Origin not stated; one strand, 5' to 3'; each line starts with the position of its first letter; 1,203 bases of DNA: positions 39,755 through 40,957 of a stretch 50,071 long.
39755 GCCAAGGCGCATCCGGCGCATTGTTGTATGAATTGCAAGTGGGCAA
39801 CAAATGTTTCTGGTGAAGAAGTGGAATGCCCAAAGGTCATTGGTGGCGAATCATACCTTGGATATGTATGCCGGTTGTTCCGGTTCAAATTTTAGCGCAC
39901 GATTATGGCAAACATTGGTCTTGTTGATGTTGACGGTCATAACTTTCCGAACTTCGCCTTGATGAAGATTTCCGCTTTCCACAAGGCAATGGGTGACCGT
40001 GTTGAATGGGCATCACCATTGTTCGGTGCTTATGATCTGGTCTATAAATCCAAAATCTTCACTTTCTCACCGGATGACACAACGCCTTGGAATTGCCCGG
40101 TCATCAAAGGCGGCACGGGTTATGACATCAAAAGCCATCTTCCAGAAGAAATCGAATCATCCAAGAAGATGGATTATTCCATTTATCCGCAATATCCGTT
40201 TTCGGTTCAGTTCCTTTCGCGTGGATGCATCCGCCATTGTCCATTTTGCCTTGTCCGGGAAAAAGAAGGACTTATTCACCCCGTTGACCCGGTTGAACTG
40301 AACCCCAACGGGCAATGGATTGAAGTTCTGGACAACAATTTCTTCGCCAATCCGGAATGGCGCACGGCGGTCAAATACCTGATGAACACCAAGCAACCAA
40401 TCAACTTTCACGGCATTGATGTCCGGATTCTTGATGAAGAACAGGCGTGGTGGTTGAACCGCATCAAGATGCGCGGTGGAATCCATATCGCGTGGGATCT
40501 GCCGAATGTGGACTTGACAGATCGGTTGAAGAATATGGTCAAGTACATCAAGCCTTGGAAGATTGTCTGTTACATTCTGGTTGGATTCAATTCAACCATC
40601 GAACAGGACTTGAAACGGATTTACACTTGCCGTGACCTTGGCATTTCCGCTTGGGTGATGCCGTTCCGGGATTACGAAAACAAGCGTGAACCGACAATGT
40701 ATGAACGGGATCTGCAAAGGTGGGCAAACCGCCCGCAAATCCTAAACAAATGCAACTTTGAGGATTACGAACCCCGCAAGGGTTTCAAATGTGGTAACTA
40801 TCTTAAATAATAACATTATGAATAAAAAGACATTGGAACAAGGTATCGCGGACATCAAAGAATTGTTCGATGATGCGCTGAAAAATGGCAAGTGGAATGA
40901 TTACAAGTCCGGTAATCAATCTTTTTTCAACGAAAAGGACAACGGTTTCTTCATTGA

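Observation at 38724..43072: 4.3-kb opposite-strand accessory island splitting the head morphogenesis module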

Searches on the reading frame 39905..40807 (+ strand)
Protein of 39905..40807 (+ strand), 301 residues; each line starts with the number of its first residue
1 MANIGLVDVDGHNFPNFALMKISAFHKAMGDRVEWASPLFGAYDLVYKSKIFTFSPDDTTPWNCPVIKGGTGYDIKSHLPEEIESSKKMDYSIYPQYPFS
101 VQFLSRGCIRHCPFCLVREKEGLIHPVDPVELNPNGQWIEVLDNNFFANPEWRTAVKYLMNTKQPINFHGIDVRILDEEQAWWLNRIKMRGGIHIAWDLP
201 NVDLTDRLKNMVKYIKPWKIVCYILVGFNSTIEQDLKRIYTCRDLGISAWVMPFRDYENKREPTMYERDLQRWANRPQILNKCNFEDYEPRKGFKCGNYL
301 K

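Call 5: search_protein_families(library=pfam, max_evalue=0.1, proteins=[window:39905-40807:+])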
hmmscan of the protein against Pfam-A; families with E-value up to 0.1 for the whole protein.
window:39905-40807:+ (301 aa): 1 family
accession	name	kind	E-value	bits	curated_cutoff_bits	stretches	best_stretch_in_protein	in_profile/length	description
PF04055.27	Radical_SAM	-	0.024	15.3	29.5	1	105-229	4-110/166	Radical SAM superfamily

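Call 6: search_protein_families(library=phrogs, max_evalue=0.1, proteins=[window:39905-40807:+])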
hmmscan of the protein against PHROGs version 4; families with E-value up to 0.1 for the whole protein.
window:39905-40807:+ (301 aa): 1 family
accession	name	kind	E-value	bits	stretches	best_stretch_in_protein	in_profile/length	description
phrog_9298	-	other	2.6e-124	415.5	1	3-301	2-304/305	radical SAM domain protein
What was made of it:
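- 39905..40810 (+): g4, 301-aa radical SAM enzyme with CxxxCxxC at C108/C112/C115. MiaB/MtaB-like fold without a TRAM domain. Cargo. phrog_9298 E=2.6e-124 (call 6).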

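Call 8: search_dna_similar(query=window:39905-40807:+, collection=phages, mode=protein, max_rows=40)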
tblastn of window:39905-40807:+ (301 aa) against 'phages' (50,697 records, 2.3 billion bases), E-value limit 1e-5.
Records with a match: 17; places in all: 17; records where one place covers at least 80% of the query: 17.
Best place of each record, by identity: 60-80% 1; <60% 16.
By first word of the organism name: Bacteroides 4; Caudoviricetes 4; Bacteriophage 3; Clostridium 2; Dulem 1; Phocaeicola 1; Oscillospiraceae 1; Marinitoga 1.
By host as written in the record: - 4; Methanomassiliicoccales 4; Clostridium tetani ATCC 453 2; Bacteroides koreensis HM3 1; Propithecus coquereli 1; Phocaeicola vulgatus BM8 1; Bacteroides sp. 1; Bacteroides intestinalis BG4 1; and 2 more.
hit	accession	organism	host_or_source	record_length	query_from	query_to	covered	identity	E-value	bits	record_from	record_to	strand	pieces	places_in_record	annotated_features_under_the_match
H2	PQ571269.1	Bacteroides phage BKO1-TP3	Bacteroides koreensis HM3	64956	1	301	100%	62.4%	3e-128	408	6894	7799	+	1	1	radical SAM domain protein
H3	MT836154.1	Bacteriophage sp.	human fecal samples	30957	4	288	95%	44.0%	1e-58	207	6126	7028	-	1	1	record has no annotation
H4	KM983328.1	Clostridium phage phiCT453B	Clostridium tetani ATCC 453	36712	4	289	95%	43.7%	3e-58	206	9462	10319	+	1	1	putative radical SAM domain protein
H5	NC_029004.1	Clostridium phage phiCT453B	Clostridium tetani ATCC 453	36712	4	289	95%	43.7%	3e-58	206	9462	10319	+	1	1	radical SAM domain protein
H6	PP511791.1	Dulem virus 39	Propithecus coquereli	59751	1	289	96%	38.5%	2e-50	184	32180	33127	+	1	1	hypothetical protein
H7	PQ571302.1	Phocaeicola phage PV4-TP1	Phocaeicola vulgatus BM8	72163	1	301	100%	36.9%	3e-45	169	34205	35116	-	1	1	radical SAM domain protein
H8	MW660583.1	Bacteroides phage LoVEphage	Bacteroides sp.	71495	1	301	100%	36.9%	7e-45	168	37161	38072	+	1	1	radical SAM superfamily protein | protein of unknown function DUF551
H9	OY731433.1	Bacteroides phage LoVEphage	-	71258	1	301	100%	36.8%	1e-45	170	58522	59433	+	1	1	radical SAM domain protein | hypothetical protein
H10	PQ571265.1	Bacteroides phage BI-TP1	Bacteroides intestinalis BG4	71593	1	301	100%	36.1%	9e-44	165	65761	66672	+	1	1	radical SAM domain protein | DUF551 domain-containing protein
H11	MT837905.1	Bacteriophage sp.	human fecal samples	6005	1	300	100%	35.0%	2e-41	158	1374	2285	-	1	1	record has no annotation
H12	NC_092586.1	Caudoviricetes sp. vir215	Methanomassiliicoccales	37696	6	289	94%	31.0%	1e-24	109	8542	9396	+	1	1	radical SAM domain protein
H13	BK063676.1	Caudoviricetes sp. vir215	Methanomassiliicoccales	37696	6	289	94%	31.0%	1e-24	109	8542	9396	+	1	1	radical SAM domain protein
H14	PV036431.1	Oscillospiraceae phage NatCom_21982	Oscillospiraceae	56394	4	299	98%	28.6%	6e-24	107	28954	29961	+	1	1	radical SAM domain protein | DNA methyltransferase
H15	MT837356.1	Bacteriophage sp.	human fecal samples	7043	4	288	95%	27.2%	7e-18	89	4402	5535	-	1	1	record has no annotation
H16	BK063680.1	Caudoviricetes sp. vir335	Methanomassiliicoccales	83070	3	288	95%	26.6%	4e-21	99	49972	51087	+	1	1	radical SAM domain protein | ParB-like partition protein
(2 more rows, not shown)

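Call 27: search_protein_families(library=ncbifam, max_evalue=0.01, proteins=[window:39905-40807:+])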
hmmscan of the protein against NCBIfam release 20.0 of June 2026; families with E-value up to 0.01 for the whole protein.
window:39905-40807:+ (301 aa): 0 families

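Call 28: search_solved_structures(query=window:39905-40807:+, max_evalue=1)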
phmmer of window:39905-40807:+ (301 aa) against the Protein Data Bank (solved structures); distinct sequences matched with E-value up to 1: 2.
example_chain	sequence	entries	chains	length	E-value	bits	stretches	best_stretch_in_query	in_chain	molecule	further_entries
5wa3_A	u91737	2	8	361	0.31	13.2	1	18-49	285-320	Pyridine synthase TbtD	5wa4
3sn2_A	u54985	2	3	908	0.34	13.1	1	86-120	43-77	Cytoplasmic aconitate hydratase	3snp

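Call 33: find_homologous_proteins(query=window:39905-40807:+, max_evalue=0.00001)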
Query window:39905-40807:+ (301 aa): 5535 proteins with E <= 0.00001 among 5657 candidates; the best 120 are listed.
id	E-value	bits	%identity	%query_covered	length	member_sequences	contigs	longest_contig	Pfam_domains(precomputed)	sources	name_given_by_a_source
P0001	1.3e-214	729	100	100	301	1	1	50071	-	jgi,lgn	-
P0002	7.6e-213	724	99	100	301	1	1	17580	-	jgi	-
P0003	4.5e-197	672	91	100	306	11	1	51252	-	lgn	-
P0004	4.0e-184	629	85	100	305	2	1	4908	-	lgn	-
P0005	4.6e-155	534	70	99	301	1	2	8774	-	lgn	-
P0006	8.0e-155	533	70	99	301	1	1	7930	-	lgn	-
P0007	1.0e-154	532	70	99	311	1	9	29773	-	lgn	-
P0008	1.1e-154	532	69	99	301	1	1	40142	-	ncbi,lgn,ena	-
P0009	1.2e-154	532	70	99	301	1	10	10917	-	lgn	-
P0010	1.4e-154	532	69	99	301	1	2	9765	-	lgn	-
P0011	1.8e-154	532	69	99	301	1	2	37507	-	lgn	-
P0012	5.7e-154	530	70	99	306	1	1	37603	-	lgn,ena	-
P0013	8.3e-154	530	69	99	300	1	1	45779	-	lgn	-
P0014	1.3e-153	529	69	99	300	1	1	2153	-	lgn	-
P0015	1.4e-153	529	69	99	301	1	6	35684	-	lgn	-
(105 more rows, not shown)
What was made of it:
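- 39905..40810 (+): More than 5,500 homologues (call 33).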

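Call 34: find_encoding_contigs(protein=P0003, flank=10000, max_places=3)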
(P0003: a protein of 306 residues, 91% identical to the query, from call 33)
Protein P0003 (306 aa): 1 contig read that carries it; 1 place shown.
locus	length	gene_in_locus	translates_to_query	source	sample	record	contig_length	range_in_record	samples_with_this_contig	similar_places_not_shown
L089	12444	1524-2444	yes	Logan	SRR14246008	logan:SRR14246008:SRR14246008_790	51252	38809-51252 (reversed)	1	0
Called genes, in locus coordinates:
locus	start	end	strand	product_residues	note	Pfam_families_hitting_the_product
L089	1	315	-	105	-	?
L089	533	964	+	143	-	-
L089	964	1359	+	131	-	-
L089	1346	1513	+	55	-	-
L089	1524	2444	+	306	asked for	-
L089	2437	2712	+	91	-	-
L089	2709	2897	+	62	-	-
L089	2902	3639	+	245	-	-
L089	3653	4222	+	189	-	-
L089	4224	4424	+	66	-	-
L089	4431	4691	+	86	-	-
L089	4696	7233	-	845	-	-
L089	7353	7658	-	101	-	-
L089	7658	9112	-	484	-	PF05133:SPP1_portal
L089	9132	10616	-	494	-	PF03237:Terminase_6N, PF17289:Terminase_6C (weak), PF22530:Terminase-T7_RNaseH-like (weak)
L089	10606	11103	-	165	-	-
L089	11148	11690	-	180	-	-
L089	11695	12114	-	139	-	-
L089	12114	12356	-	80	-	-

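Call 35: find_encoding_contigs(protein=P0002, flank=10000, max_places=3)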
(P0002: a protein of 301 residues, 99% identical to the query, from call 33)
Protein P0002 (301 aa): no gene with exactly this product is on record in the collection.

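Call 50: search_protein_families(library=padloc, max_evalue=0.01, proteins=[window:39905-40807:+, L089:2902-3636:+])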
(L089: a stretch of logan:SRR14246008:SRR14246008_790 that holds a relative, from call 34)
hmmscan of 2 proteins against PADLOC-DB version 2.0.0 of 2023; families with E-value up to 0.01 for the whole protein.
window:39905-40807:+ (301 aa): 0 families

L089:2902-3636:+ (245 aa): 0 families

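Call 65: get_annotated_region(hit=H8, flank=4000)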
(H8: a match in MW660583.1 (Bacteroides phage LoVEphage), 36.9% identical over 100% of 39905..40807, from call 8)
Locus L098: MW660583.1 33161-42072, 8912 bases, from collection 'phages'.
description: Bacteroides phage LoVEphage, complete genome.
organism: Bacteroides phage LoVEphage (NCBI taxid 2831678)
taxonomy: Viruses; Duplodnaviria; Heunggongvirae; Uroviricota; Caudoviricetes
host: Bacteroides sp.; source: -; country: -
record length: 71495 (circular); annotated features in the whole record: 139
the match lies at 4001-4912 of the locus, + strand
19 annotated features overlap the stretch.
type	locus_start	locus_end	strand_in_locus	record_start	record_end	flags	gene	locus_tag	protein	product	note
CDS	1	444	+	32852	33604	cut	-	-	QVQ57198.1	protein of unknown function DUF2400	-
CDS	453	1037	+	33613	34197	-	-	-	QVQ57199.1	hypothetical protein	No HHsearch hits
CDS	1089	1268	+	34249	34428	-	-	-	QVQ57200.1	hypothetical protein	PROTEIN QUAKING-A, HAIRPIN, QKI, STAR PROTEIN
CDS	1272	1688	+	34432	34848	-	-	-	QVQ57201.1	hypothetical protein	No HHsearch hits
CDS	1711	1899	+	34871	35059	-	-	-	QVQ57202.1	hypothetical protein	No HHsearch hits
CDS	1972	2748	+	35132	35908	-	-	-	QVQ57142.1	phosphoadenosine phosphosulfate reductase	PHOSPHOADENOSINE PHOSPHOSULPHATE REDUCTASE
CDS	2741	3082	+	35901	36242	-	-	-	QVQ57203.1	transcriptional elongation factor SII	TRANSCRIPTIONAL ELONGATION FACTOR SII (TFIIS REGULATION: ZN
CDS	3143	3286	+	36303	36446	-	-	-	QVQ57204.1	protein of unknown function DUF2724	-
CDS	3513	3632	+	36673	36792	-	-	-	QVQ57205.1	PTS system glucitol/sorbitol-specific IIA component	-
CDS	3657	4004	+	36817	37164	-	-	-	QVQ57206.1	protein of unknown function DUF551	-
CDS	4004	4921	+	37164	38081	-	-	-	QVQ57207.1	radical SAM superfamily protein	-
CDS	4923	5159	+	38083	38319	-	-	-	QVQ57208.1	hypothetical protein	No HHsearch hits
CDS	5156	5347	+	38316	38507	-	-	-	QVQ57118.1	DNA N-6-adenine-methyltransferase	DNA N-6-adenine-methyltransferase (Dam)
CDS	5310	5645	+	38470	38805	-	-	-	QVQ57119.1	DNA N-6-adenine-methyltransferase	DNA N-6-adenine-methyltransferase (Dam)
CDS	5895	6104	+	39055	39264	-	-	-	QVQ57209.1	hypothetical protein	No HHsearch hits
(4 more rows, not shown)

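Call 69: predict_structure(alignment_id=A5)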
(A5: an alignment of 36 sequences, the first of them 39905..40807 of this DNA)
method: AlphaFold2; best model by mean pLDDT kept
length: 301 residues; sequences in the alignment: 36
mean_pLDDT: 88.1   pTM: 0.82
mean pLDDT of the five models: 88.1, 86.0, 85.8, 81.5, 79.2
residues with pLDDT >= 90: 176; 70-90: 101; 50-70: 21; < 50: 3
segments of 3 or more residues with pLDDT < 50: 72-74
pLDDT, mean of each block of 10 residues (from residue 1): 90 83 95 91 89 73 82 59 89 93 85 67 88 95 85 94 91 88 91 88 93 92 90 96 96 80 94 95 95 94 91
secondary structure, 60 per line:
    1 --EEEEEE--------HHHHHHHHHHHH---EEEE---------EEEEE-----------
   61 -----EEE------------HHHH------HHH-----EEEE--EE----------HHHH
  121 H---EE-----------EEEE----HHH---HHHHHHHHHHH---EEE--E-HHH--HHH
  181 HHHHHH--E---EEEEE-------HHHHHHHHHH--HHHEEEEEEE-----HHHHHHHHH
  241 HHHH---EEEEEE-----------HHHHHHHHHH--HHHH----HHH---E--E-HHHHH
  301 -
elements in order: E3-8 H17-28 E32-35 E45-49 E66-68 H81-84 E99-102 H117-121 E138-141 H152-162 E166-168 H178-186 E193-197 H205-214 E220-226 H232-244 E248-253 H265-274 H277-280 H296-300
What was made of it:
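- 39905..40810 (+): AF2 pLDDT 88 (call 69).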

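Call 72: fold_search(model_id=the predicted structure, library=pdb)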
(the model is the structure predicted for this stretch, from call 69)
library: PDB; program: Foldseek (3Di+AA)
matches with E <= 10: 1184; with E <= 0.001: 6
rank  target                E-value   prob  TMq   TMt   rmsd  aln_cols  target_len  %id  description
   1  9a6d_A                2.4e-07  1.00  0.58  0.42   7.4       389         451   14  Integrative model of MTAB-YVFG by crosslinking MS and deep learning (released 2024-09-18)
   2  7mjw_A                3.1e-06  1.00  0.56  0.41   5.1       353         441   12  Methylated MiaB in the complex with 5'-deoxyadenosine, methionine and RNA (released 2021-09-15)
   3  7mjx_A                3.1e-06  1.00  0.55  0.40   6.0       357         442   11  MiaB in the complex with 5'-deoxyadenosine, methionine and RNA (released 2021-09-15)
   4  7mjz                  4.8e-06  1.00  0.57  0.41   7.0       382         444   12  The structure of MiaB with pentasulfide bridge (released 2021-09-15)
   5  7mjy_A                4.8e-06  1.00  0.51  0.37   7.3       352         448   12  MiaB in the complex with s-adenosyl-L-homocysteine and RNA (released 2021-09-15)
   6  7mjv_A                1.4e-05  1.00  0.53  0.39   8.9       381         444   13  MiaB in the complex with s-adenosylmethionine and RNA (released 2021-09-15)
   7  8h2c_A                1.2e-02  0.89  0.28  0.25  15.4       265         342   12  Crystal structure of the pseudaminic acid synthase PseI from Campylobacter jejuni (released 2022-11-09)
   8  8v0j_B                1.5e-02  1.00  0.31  0.31   5.4       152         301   12  Structure of the complex between Human LIAS and H-protein in the presence of s-adenosyl-l-methionine (released 2025-08-20)
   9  9c19_B                1.5e-02  0.99  0.34  0.35   6.7       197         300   14  Structure of human LIAS (released 2025-07-09)
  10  9c19_C                1.7e-02  0.99  0.40  0.41   9.2       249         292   13  Structure of human LIAS (released 2025-07-09)
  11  5exj                  1.8e-02  0.98  0.34  0.36   7.0       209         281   12  Crystal structure of M. tuberculosis lipoyl synthase at 1.64 A resolution (released 2016-08-10)
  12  3mcm_B                1.8e-02  0.75  0.26  0.22  14.0       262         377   11  Crystal Structure of the 6-hyroxymethyl-7,8-dihydropterin pyrophosphokinase dihydropteroate synthase bifunctional enzy (released 2010-12-22)
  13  3ivs_A                2.6e-02  0.85  0.32  0.28  14.7       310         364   10  Homocitrate Synthase Lys4 (released 2009-09-22)
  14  4yag_A                2.9e-02  0.51  0.20  0.22  15.7       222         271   14  Crystal structure of LigL in complex with NADH from Sphingobium sp. strain SYK-6 (released 2016-03-09)
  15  3mco_A                3.0e-02  0.69  0.27  0.22  14.3       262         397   11  Crystal Structure of the 6-hyroxymethyl-7,8-dihydropterin pyrophosphokinase dihydropteroate synthase bifunctional enzy (released 2010-12-22)
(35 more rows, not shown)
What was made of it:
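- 39905..40810 (+): Foldseek MtaB/MiaB E=2e-7 to 1e-5 (call 72).
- On Radical SAM superfamily: The AF2 model (call 69) matches radical SAM enzymes (call 72).
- Closest known: MiaB/MtaB/RimO radical SAM methylthiotransferases. Same: The best structural matches are these enzymes (E=2e-7 to 1e-5, TMq 0.5-0.58, call 72).
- Its fold is closest to MtaB/MiaB (call 72).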

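Call 93: find_related_loci(query=A5, collection=viral_contigs, flank=10000)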
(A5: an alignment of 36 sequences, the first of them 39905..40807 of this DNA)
Query A5 (301 aa) in viral_contigs; peptide patterns used: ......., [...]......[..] (x = any residue, [..] = any of these).
598 stretches matched a pattern (row limit reached: there are more); 478 encode a relative of the query (tblastn E <= 1e-3); the best 80 are kept; 80 distinct loci.
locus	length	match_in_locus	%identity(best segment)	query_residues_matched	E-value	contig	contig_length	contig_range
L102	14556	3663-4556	70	4-301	2e-151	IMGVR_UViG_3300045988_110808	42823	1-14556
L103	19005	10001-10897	67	3-301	3e-148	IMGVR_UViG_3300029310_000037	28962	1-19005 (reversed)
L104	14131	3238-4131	67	4-300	7e-147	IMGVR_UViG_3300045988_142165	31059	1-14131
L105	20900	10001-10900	67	3-301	3e-146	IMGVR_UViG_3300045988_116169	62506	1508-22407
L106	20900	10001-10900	67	3-301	1e-145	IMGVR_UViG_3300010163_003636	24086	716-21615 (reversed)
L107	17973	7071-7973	66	3-301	2e-145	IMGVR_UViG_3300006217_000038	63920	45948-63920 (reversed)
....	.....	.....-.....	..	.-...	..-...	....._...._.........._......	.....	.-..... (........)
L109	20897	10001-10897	66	3-300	3e-144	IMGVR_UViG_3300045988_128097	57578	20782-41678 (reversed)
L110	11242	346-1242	66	3-300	2e-143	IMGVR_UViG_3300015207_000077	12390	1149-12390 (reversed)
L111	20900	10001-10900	65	3-300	3e-143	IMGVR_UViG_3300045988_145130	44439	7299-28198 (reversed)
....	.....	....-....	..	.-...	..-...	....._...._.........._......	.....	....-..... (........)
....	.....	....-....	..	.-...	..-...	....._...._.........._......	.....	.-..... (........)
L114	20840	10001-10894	66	3-300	7e-142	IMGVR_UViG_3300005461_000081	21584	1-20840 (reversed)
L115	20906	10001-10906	64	1-301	3e-141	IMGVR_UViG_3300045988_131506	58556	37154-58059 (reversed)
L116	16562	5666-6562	67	3-300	4e-141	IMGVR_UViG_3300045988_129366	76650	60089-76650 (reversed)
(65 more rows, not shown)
